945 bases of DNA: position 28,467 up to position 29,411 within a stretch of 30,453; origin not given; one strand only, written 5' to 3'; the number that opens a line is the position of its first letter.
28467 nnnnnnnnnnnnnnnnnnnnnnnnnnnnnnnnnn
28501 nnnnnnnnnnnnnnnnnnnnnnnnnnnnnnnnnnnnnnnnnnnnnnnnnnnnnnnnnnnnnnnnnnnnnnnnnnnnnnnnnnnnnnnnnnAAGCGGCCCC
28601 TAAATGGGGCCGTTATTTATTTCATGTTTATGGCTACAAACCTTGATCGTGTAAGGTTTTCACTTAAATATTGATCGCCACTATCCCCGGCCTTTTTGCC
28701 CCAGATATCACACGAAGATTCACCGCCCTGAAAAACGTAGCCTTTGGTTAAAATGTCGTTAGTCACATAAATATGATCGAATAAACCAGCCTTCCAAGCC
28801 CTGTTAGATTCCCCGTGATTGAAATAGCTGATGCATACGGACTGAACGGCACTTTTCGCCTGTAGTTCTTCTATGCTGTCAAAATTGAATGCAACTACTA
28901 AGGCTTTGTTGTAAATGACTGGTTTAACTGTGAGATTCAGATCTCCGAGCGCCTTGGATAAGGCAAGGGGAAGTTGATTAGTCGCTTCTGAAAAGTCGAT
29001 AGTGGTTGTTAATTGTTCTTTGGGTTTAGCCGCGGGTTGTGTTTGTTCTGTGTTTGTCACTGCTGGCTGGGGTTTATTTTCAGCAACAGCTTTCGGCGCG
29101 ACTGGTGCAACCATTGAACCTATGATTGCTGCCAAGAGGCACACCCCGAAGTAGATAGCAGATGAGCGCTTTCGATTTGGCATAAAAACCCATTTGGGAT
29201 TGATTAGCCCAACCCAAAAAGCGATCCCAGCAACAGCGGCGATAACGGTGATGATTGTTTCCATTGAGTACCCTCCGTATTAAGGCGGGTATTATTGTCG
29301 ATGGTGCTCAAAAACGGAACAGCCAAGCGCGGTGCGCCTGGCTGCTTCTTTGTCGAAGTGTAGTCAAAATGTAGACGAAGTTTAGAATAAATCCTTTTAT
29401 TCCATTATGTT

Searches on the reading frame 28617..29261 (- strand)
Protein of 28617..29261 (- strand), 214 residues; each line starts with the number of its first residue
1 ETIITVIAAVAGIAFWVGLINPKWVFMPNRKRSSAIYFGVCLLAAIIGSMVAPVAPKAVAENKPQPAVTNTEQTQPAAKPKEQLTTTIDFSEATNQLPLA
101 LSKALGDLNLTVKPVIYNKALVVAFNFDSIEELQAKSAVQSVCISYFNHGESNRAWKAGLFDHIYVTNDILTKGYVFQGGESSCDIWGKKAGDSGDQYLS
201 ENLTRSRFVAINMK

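Call 53: search_protein_families(library=pfam, proteins=[window:28617-29261:-], max_evalue=0.01)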
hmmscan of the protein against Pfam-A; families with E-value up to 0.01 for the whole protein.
window:28617-29261:- (214 aa): 0 families

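Call 75: search_protein_families(library=padloc, proteins=[window:28617-29261:-], max_evalue=0.1)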
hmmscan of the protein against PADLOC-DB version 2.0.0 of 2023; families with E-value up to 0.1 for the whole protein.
window:28617-29261:- (214 aa): 0 families

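Call 76: search_protein_families(library=phrogs, proteins=[window:28617-29261:-], max_evalue=0.01)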
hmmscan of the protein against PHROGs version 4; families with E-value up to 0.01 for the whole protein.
window:28617-29261:- (214 aa): 2 families
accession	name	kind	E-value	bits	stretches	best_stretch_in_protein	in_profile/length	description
phrog_3403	-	unknown function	1.4e-17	65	1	1-75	2-75/243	-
phrog_3807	-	unknown function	1.8e-06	29.1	1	97-202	25-128/135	-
